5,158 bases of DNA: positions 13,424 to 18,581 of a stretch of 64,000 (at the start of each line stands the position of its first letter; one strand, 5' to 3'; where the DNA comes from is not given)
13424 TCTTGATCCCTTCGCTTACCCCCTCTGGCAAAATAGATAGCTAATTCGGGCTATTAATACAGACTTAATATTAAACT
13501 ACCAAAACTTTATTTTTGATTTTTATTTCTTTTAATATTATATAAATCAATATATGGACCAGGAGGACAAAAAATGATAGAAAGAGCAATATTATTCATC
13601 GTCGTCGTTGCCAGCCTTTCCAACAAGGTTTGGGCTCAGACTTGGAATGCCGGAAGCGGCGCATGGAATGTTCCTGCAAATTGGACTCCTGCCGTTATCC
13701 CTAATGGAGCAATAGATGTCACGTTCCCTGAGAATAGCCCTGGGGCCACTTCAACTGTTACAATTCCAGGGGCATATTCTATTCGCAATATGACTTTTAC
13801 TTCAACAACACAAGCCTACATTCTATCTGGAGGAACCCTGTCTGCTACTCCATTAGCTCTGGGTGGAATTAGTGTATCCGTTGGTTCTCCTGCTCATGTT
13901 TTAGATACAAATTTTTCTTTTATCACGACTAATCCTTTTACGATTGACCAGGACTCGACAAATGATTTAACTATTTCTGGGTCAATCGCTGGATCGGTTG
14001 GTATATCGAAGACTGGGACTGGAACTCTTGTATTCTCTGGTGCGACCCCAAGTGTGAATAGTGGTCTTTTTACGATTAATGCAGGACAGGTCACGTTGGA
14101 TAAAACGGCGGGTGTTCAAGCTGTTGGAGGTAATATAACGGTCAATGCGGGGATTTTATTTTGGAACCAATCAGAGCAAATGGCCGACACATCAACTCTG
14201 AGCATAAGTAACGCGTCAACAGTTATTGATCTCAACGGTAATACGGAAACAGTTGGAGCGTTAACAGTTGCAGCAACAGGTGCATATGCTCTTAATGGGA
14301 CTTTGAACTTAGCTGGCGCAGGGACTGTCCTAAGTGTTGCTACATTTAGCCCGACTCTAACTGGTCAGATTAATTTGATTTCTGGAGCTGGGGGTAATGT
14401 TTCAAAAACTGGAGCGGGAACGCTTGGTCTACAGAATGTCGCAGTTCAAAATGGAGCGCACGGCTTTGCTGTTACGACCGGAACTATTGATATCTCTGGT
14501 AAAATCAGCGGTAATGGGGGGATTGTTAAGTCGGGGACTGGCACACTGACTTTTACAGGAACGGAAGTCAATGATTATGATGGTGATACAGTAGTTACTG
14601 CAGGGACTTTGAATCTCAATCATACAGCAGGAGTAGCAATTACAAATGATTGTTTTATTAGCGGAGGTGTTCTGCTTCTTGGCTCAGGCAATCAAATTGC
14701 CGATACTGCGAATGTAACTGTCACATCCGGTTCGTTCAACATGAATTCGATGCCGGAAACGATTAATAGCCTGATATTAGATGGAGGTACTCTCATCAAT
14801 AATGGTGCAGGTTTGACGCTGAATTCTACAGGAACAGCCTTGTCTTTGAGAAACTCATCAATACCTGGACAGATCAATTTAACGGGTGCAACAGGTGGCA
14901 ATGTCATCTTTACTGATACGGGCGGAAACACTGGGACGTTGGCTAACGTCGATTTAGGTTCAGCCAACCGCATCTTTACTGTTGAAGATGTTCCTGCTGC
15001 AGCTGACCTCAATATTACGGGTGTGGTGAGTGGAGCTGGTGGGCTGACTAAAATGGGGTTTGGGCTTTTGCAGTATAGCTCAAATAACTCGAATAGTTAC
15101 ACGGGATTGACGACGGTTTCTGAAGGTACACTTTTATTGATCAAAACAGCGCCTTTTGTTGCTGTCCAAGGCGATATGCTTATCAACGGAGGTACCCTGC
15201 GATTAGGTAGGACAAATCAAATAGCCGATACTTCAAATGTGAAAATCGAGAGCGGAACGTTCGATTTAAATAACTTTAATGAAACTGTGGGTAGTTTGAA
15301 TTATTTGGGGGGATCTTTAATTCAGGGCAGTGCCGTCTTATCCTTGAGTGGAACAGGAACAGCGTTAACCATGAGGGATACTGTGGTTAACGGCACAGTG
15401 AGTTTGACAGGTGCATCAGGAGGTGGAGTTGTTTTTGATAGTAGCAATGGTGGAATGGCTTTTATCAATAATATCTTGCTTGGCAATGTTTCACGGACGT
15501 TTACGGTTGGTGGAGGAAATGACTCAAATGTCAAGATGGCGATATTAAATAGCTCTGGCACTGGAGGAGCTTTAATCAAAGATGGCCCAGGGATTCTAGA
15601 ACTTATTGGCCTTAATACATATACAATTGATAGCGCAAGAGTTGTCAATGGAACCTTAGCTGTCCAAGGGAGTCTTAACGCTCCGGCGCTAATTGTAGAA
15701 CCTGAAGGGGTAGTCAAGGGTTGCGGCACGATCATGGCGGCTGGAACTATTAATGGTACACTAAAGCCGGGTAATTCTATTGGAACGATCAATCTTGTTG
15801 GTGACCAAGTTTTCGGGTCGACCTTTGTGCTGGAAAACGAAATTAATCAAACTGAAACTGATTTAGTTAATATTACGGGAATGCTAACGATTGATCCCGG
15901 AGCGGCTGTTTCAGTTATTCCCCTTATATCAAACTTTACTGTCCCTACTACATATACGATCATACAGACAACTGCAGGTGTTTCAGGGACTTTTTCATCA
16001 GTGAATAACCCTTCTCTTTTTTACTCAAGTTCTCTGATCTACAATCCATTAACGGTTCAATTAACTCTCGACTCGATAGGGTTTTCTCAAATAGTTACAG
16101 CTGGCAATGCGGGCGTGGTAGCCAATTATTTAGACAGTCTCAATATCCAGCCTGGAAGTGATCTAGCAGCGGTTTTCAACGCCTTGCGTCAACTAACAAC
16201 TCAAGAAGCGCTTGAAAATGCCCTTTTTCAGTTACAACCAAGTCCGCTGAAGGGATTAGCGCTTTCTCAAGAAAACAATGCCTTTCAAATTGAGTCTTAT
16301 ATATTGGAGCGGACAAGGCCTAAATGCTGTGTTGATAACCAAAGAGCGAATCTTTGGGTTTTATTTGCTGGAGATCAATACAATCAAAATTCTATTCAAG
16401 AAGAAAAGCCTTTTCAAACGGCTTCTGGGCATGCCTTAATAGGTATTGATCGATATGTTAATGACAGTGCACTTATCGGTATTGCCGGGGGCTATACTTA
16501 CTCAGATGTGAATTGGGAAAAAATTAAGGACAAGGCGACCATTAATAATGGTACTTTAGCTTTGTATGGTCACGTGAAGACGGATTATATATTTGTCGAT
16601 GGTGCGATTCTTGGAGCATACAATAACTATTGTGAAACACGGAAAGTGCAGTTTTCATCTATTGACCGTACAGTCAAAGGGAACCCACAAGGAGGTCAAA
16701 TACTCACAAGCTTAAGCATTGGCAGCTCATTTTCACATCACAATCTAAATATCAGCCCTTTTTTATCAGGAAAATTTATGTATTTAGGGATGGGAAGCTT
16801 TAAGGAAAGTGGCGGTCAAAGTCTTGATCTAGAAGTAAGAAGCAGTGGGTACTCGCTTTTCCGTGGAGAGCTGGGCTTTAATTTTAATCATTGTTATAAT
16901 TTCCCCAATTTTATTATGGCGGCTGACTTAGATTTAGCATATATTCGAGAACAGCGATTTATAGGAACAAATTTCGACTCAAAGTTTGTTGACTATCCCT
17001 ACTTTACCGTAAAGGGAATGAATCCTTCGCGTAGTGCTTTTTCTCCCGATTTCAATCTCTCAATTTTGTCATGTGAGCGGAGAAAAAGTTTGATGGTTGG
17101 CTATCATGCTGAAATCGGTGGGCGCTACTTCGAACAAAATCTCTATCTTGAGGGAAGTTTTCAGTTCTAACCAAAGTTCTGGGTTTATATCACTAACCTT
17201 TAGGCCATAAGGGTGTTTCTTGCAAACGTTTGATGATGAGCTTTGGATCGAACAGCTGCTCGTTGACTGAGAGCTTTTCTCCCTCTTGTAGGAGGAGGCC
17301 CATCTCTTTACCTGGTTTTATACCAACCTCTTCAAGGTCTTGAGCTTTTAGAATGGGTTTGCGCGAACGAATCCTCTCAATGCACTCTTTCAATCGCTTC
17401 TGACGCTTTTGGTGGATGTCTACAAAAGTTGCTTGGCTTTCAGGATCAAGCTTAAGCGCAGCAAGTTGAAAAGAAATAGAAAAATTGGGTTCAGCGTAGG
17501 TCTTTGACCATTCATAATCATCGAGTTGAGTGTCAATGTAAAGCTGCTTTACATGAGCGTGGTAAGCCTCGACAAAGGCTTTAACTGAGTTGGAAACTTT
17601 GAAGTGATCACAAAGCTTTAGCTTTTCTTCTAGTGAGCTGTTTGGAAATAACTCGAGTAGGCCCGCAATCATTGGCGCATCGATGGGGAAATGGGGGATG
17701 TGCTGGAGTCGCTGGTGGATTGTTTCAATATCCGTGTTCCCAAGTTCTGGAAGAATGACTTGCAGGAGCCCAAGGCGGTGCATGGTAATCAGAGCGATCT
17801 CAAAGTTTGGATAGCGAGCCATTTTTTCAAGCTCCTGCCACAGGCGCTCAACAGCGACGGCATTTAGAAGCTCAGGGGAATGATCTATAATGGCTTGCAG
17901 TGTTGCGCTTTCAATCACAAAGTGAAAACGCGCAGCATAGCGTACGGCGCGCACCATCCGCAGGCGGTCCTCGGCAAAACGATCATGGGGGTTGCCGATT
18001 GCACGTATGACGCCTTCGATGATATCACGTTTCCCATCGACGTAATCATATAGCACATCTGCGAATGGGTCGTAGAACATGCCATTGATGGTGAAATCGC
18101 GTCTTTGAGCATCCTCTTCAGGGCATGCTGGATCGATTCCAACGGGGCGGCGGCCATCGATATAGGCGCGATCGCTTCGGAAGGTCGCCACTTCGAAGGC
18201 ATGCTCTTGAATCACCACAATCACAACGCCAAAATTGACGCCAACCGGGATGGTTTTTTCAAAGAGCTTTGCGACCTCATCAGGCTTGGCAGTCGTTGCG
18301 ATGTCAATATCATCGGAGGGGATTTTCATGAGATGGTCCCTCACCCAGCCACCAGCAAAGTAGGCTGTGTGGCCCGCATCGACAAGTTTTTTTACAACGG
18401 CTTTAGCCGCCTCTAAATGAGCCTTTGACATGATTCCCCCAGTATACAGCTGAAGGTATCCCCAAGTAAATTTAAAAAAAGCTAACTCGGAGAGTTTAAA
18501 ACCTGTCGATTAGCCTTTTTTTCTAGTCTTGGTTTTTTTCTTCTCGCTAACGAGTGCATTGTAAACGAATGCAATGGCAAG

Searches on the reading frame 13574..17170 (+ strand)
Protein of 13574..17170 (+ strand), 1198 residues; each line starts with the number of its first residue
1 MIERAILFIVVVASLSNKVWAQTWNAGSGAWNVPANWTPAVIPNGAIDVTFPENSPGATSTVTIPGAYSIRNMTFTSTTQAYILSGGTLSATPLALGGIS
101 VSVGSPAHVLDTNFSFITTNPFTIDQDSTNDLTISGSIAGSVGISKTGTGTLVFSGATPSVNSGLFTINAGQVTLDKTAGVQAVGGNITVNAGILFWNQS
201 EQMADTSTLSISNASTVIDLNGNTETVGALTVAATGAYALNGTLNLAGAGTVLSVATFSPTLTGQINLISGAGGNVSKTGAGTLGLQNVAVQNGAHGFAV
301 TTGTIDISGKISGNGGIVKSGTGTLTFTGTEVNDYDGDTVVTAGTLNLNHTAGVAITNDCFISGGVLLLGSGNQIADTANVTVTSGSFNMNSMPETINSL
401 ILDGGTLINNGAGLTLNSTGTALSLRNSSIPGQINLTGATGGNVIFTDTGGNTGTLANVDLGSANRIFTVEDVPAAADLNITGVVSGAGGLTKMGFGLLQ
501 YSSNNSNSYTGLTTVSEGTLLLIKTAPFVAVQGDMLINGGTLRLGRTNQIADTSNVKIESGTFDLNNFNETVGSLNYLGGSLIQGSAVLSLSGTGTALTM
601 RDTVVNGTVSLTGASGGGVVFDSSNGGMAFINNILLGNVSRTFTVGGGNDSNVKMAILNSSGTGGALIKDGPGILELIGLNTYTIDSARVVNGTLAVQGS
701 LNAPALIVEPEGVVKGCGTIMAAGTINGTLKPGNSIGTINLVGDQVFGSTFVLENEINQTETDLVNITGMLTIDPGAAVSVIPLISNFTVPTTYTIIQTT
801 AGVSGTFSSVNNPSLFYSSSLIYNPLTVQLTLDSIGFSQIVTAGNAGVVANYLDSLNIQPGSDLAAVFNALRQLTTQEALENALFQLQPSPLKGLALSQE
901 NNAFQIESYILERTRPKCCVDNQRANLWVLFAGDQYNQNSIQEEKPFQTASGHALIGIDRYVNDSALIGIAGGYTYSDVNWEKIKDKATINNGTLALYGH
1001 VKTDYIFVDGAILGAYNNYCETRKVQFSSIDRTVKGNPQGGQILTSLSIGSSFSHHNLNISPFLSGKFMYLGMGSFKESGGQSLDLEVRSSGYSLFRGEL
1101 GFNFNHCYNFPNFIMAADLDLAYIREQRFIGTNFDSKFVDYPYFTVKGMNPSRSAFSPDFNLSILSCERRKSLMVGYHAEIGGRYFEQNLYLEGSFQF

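Call 19: search_protein_families(library=pfam, proteins=[window:13574-17170:+], max_evalue=0.01)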
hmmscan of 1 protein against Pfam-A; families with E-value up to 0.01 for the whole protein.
window:13574-17170:+ (1198 aa): 2 families
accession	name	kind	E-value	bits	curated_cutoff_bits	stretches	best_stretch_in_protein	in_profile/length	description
PF03797.25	Autotransporter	-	1.7e-34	120.2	26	1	927-1164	1-242/255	Autotransporter beta-domain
PF12951.13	PATR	-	1.5e-08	35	27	2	318-348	2-30/30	Passenger-associated-transport-repeat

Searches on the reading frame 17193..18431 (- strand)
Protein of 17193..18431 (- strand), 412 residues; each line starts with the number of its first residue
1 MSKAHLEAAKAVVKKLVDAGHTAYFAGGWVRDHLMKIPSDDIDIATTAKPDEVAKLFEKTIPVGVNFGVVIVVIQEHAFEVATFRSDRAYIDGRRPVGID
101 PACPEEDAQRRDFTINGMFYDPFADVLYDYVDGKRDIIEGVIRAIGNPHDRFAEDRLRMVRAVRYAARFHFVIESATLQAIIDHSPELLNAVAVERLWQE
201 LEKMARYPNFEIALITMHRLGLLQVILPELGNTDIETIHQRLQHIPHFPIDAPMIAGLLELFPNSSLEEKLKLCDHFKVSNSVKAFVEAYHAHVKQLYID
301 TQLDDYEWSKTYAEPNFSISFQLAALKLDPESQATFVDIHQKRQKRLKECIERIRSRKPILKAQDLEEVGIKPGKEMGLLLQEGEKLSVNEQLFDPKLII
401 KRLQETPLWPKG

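Call 36: search_protein_families(library=pfam, proteins=[window:17193-18431:-], max_evalue=0.001)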
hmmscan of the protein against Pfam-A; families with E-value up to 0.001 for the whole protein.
window:17193-18431:- (412 aa): 3 families
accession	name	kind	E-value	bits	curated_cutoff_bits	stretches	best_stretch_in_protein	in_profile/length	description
PF01743.26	PolyA_pol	-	3.7e-34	118.2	23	1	23-143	1-126/126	Poly A polymerase head domain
PF12627.12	PolyA_pol_RNAbd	-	2.8e-13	49.9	22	1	171-230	2-60/64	Probable RNA and SrmB- binding site of polymerase A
PF13735.12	tRNA_NucTran2_2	-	0.00033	21.1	27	1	271-394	25-139/149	tRNA nucleotidyltransferase domain 2 putative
